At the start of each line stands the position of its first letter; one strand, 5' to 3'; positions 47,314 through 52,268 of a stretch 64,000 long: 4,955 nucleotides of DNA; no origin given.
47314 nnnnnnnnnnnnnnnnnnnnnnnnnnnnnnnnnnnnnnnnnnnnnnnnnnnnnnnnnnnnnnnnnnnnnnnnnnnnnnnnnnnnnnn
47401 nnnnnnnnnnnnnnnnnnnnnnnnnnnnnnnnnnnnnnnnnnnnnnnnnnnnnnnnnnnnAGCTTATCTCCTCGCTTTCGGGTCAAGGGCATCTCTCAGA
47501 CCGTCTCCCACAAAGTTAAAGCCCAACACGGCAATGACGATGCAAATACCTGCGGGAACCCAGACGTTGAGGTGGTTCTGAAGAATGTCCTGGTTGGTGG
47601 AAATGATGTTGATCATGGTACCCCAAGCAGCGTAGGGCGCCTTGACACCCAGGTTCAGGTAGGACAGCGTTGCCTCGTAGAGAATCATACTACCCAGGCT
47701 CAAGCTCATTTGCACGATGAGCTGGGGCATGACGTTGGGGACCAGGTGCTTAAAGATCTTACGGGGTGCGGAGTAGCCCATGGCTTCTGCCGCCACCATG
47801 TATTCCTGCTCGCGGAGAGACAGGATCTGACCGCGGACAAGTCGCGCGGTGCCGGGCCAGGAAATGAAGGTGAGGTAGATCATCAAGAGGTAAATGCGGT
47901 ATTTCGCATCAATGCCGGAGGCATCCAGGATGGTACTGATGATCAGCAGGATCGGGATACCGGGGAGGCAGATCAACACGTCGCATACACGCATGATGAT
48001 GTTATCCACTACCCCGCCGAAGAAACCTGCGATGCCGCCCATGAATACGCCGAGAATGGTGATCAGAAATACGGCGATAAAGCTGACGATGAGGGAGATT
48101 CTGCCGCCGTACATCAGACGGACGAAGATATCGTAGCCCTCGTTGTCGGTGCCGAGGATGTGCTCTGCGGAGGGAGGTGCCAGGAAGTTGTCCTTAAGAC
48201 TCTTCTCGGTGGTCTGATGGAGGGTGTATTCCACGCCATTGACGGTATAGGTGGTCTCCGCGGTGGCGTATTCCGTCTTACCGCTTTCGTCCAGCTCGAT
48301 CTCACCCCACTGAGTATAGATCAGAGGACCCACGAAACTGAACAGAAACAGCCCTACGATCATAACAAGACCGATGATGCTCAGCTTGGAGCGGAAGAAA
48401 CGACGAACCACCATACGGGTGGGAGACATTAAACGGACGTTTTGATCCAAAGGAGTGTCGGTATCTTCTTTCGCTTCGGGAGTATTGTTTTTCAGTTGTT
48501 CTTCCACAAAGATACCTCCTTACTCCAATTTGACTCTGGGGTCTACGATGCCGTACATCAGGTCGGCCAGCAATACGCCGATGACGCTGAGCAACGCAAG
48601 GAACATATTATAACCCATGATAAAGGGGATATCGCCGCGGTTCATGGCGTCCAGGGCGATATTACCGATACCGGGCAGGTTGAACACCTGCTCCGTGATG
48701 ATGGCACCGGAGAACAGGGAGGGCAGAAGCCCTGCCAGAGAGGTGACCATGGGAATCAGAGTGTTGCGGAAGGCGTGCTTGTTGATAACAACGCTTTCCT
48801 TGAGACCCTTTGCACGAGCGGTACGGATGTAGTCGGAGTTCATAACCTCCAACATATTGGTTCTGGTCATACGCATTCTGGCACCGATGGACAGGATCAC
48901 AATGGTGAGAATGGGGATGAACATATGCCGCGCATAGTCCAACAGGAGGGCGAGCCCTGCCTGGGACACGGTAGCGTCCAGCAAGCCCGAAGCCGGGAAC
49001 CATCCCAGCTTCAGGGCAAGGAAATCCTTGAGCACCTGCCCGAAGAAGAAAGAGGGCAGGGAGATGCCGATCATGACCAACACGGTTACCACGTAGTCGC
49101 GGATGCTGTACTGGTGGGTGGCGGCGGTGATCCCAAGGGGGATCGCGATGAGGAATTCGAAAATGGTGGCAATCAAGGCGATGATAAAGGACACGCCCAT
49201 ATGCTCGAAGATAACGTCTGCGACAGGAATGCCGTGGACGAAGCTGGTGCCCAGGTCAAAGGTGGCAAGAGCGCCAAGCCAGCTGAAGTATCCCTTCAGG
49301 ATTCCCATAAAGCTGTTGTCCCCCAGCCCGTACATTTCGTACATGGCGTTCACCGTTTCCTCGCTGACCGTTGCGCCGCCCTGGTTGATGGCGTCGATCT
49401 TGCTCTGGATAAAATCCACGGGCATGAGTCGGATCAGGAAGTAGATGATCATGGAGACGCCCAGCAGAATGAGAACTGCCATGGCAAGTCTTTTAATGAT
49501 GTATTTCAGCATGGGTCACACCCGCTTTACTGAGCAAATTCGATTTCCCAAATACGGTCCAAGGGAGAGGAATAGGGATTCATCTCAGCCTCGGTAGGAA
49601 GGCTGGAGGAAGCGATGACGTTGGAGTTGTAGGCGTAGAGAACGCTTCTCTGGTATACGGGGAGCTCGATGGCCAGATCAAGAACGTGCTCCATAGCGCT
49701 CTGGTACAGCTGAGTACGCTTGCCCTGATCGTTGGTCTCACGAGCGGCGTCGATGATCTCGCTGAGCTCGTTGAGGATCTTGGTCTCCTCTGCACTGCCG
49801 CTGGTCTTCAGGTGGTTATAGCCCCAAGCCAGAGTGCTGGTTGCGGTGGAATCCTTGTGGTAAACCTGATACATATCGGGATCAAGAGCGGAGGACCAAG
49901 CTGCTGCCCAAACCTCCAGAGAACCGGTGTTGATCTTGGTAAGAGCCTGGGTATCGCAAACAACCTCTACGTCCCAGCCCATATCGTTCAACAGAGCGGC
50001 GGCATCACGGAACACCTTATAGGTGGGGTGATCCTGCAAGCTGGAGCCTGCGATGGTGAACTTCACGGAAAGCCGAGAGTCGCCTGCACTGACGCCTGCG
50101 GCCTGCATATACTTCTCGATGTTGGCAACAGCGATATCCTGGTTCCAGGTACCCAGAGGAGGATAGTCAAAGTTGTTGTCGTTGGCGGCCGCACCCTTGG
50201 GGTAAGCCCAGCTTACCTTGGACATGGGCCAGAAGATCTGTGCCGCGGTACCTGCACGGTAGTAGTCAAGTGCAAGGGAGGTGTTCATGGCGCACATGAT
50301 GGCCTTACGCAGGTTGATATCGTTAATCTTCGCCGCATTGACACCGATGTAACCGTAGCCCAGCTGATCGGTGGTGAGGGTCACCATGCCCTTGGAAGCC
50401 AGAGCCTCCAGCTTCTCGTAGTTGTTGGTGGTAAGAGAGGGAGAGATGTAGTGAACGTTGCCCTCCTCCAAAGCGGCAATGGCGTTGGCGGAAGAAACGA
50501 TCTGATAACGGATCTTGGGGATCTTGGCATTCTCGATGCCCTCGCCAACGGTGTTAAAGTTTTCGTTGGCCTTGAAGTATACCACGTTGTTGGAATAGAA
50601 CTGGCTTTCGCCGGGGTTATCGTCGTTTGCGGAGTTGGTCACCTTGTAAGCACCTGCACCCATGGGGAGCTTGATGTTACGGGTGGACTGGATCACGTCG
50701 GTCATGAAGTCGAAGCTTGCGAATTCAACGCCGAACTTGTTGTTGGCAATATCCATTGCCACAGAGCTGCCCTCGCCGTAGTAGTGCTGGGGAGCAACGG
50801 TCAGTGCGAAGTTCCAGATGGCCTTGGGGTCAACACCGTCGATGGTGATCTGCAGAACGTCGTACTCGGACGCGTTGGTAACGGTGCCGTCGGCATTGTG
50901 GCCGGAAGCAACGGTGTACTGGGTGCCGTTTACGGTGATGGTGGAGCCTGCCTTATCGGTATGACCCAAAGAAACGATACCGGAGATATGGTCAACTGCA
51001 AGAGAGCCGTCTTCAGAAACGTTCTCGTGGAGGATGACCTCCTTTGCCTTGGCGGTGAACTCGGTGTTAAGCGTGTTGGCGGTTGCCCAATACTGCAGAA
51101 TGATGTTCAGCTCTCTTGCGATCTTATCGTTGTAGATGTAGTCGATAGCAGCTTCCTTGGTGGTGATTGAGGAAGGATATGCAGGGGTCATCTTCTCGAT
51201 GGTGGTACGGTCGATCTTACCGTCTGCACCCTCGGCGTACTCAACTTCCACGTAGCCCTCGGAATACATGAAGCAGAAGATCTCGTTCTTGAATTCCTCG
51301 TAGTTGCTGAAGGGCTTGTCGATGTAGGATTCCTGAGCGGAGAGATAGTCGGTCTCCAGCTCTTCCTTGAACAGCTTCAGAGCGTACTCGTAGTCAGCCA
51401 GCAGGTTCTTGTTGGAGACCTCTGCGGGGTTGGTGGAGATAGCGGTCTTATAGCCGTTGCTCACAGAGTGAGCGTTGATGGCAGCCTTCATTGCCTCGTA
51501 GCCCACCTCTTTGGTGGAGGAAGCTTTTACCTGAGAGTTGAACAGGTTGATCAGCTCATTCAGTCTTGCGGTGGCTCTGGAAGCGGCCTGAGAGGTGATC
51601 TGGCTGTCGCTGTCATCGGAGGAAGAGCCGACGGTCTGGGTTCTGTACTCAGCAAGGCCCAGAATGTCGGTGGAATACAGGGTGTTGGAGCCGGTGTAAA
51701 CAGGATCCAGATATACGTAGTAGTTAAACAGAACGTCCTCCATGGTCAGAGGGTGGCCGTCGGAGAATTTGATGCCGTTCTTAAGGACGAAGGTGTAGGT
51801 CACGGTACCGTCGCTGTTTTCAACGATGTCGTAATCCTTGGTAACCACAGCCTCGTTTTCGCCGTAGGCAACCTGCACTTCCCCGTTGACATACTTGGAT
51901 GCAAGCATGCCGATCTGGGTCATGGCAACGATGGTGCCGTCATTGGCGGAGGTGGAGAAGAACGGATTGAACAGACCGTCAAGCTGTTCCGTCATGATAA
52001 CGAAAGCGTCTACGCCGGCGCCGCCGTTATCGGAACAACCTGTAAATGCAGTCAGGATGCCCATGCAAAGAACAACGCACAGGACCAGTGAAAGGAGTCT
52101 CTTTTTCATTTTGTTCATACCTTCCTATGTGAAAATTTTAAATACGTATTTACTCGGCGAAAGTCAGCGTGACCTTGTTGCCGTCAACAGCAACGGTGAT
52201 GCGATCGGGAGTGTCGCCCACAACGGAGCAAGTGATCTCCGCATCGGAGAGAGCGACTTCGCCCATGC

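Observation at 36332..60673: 24-kb, 14-gene co-directional operon combining a giant S8 surface protease, an Opp-type importer and a family of modular lipoproteins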

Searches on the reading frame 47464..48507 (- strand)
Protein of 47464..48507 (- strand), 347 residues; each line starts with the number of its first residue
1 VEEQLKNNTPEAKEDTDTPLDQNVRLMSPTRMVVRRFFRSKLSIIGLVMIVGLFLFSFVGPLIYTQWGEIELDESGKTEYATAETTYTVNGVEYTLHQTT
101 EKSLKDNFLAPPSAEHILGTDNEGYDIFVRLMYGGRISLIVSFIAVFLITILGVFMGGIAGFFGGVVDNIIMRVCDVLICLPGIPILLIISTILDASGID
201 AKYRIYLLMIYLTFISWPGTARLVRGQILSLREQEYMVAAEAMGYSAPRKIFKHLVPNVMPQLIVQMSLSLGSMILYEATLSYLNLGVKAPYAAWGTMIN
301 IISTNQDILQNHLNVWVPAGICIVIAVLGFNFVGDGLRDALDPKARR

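Call 4: search_protein_families(library=pfam, proteins=[window:47464-48507:-], max_evalue=0.01)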
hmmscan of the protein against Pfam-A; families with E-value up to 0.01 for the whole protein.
window:47464-48507:- (347 aa): 2 families
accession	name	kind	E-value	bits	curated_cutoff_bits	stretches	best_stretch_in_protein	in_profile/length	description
PF00528.27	BPD_transp_1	-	1.1e-30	107.1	26.4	1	153-347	1-184/184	Binding-protein-dependent transport system inner membrane component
PF12911.12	OppC_N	-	1e-09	38.5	23.9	1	28-65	1-40/53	N-terminal TM domain of oligopeptide transport permease C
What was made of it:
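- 47464..48507 (-): g5: OppC-type permease. OppC_N + BPD_transp_1 (call 4).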

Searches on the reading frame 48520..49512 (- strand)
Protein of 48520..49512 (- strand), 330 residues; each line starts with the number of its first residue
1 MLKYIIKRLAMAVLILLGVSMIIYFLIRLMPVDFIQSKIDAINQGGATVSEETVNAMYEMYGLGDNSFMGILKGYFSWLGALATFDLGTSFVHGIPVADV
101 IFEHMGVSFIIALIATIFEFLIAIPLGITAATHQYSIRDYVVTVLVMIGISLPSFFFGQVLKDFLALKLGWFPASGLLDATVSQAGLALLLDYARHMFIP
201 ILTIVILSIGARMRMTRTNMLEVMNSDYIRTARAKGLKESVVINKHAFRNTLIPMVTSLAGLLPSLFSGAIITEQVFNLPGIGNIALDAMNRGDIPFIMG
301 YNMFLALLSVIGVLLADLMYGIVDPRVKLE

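Call 4: search_protein_families(library=pfam, proteins=[window:48520-49512:-], max_evalue=0.01)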
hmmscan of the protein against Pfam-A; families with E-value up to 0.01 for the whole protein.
window:48520-49512:- (330 aa): 2 families
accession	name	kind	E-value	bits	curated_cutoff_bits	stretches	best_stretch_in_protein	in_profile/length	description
PF00528.27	BPD_transp_1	-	2.9e-34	118.9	26.4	1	123-328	1-183/184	Binding-protein-dependent transport system inner membrane component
PF19300.4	BPD_transp_1_N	-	1.6e-05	25.5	23.8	1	1-103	1-105/114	Binding-prot-dependent transport system membrane comp, N-term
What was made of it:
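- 48520..49512 (-): g4: OppB-type permease. BPD_transp_1_N + BPD_transp_1 (call 4).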

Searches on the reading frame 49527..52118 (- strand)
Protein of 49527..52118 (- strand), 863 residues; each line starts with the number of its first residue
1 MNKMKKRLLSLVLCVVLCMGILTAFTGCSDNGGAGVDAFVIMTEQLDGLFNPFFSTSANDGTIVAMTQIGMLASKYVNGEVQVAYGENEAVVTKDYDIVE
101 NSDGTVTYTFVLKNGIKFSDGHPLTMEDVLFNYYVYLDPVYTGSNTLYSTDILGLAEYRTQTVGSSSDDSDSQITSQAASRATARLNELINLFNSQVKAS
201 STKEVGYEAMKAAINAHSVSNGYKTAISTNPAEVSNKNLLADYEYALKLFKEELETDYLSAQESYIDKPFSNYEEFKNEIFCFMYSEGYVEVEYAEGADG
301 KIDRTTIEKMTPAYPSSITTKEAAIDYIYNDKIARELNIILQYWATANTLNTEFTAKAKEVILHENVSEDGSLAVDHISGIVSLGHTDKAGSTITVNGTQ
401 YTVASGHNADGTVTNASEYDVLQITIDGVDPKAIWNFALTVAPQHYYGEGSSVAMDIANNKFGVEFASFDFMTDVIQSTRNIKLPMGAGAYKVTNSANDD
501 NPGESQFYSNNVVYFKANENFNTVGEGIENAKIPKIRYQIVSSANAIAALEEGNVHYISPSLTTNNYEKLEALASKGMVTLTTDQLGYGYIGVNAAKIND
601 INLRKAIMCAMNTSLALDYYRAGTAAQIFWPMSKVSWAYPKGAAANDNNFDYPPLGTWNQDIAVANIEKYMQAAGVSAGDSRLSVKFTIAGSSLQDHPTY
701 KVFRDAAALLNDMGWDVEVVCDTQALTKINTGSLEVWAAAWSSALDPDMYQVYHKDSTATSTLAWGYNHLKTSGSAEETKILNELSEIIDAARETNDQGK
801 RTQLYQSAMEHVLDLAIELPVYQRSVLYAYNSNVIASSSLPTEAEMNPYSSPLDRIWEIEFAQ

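Call 4: search_protein_families(library=pfam, proteins=[window:49527-52118:-], max_evalue=0.01)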
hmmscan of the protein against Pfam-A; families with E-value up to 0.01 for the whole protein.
window:49527-52118:- (863 aa): 1 family
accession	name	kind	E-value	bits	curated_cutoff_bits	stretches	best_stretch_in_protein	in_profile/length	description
PF00496.27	SBP_bac_5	-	9.8e-27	94.4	32.4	2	478-756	108-361/368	Bacterial extracellular solute-binding proteins, family 5 Middle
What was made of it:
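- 49527..52118 (-): g3: 863-aa family-5 substrate-binding lipoprotein with a conserved insertion of roughly 330 aa. SBP_bac_5 94 bits, split match (call 4).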

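Call 10: search_protein_families(library=ncbifam, proteins=[window:49527-52118:-], max_evalue=0.01)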
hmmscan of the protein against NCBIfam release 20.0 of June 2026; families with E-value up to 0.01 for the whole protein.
window:49527-52118:- (863 aa): 5 families
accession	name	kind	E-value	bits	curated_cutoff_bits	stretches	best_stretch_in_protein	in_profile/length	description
NF045467.1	Opp4A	equivalog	1.2e-25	89.8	650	2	474-834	196-538/556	oligopeptide ABC transporter substrate-binding protein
TIGR02294.1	nickel_nikA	equivalog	1.8e-10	40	393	2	90-133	50-90/501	nickel ABC transporter substrate-binding protein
TIGR04028.1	SBP_KPN_01854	hypoth_equivalog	3.9e-07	29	468.5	1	101-136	56-90/509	TIGR04028 family ABC transporter substrate-binding protein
NF007287.0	PRK09755.1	equivalog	0.0004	19.3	1098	1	97-141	82-126/535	ABC transporter substrate-binding protein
NF045468.1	Opp5A_nikA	equivalog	0.0023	16.5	600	0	774-835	408-470/488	nickel ABC transporter substrate-binding protein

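Call 28: search_solved_structures(query=window:49527-52118:-, max_evalue=0.001)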
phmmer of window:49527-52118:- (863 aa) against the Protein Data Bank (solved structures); distinct sequences matched with E-value up to 0.001: 7.
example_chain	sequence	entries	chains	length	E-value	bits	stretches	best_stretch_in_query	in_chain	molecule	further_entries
1xoc_A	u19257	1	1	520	4.4e-12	48.3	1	533-806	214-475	Oligopeptide-binding protein appA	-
5isu_A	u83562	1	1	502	5.3e-06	28.2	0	100-140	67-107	Lmo0135 protein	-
5u4o_A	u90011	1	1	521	1.1e-05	27.1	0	15-159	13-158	ABC transporter substrate-binding protein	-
4ofl_A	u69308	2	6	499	0.00043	21.9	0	101-133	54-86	Extracytoplasmic Nickel-Binding Protein YpYntA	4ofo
3ry3_A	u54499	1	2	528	0.00051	21.6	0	101-133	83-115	Putative solute-binding protein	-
8efz_A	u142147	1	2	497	0.00059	21.4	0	74-144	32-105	Extracellular solute-binding protein family 5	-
3drf_A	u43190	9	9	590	0.00088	20.8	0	106-162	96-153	Oligopeptide-binding protein oppA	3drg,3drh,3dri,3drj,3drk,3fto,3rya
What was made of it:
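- g3 gives weak NikA hits and has a large insertion of roughly 330 aa with no match (calls 10, 28).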

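Call 76: search_solved_structures(query=A4, max_evalue=0.001, show_alignments=1)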
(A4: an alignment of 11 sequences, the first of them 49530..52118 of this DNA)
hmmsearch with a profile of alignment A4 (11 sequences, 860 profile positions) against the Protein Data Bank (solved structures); distinct sequences matched with E-value up to 0.001: 4.
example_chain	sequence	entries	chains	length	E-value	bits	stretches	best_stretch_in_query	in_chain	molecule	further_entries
1xoc_A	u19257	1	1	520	3.2e-11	45.1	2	531-767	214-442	Oligopeptide-binding protein appA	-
5isu_A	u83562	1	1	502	5.2e-07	31.2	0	99-137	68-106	Lmo0135 protein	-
5u4o_A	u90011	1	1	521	5.9e-07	31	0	104-161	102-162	ABC transporter substrate-binding protein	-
3drf_A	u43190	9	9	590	4.5e-05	24.7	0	100-160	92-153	Oligopeptide-binding protein oppA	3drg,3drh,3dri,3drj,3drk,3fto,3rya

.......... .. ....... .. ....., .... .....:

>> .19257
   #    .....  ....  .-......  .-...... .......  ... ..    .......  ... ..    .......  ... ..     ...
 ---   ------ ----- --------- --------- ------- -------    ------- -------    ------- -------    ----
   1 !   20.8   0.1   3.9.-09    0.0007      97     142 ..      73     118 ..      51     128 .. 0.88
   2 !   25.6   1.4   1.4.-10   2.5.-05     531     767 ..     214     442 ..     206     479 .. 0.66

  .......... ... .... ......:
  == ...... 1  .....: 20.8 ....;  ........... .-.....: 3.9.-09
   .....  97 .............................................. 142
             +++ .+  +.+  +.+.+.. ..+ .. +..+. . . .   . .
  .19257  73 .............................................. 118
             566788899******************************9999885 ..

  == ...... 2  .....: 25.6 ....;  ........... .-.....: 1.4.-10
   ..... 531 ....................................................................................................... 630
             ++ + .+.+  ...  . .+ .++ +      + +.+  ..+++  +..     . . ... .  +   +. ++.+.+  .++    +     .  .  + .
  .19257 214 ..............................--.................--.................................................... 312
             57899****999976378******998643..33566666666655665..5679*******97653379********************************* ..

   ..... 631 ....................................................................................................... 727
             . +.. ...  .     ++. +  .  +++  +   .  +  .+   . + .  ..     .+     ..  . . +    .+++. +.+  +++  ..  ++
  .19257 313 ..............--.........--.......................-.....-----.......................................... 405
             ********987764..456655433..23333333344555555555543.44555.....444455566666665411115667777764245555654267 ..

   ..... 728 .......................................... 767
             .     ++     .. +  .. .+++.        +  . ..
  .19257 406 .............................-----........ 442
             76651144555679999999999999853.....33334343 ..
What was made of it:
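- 49527..52118 (-): The profile hits only AppA, Lmo0135, one unnamed ABC transporter SBP (5u4o) and L. lactis OppA in the PDB (call 76).
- On Opp/Dpp-type (PepT) ABC importer: The only support is indirect: the named solved relatives are AppA, Lmo0135 and OppA (calls 28, 76).
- Apart from one unnamed ABC-transporter SBP (5u4o), only peptide binders (AppA, Lmo0135, OppA) pass with the orthologue profile (call 76). With the orthologue profile the named PDB matches are all peptide binders, plus one unnamed SBP (call 76).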
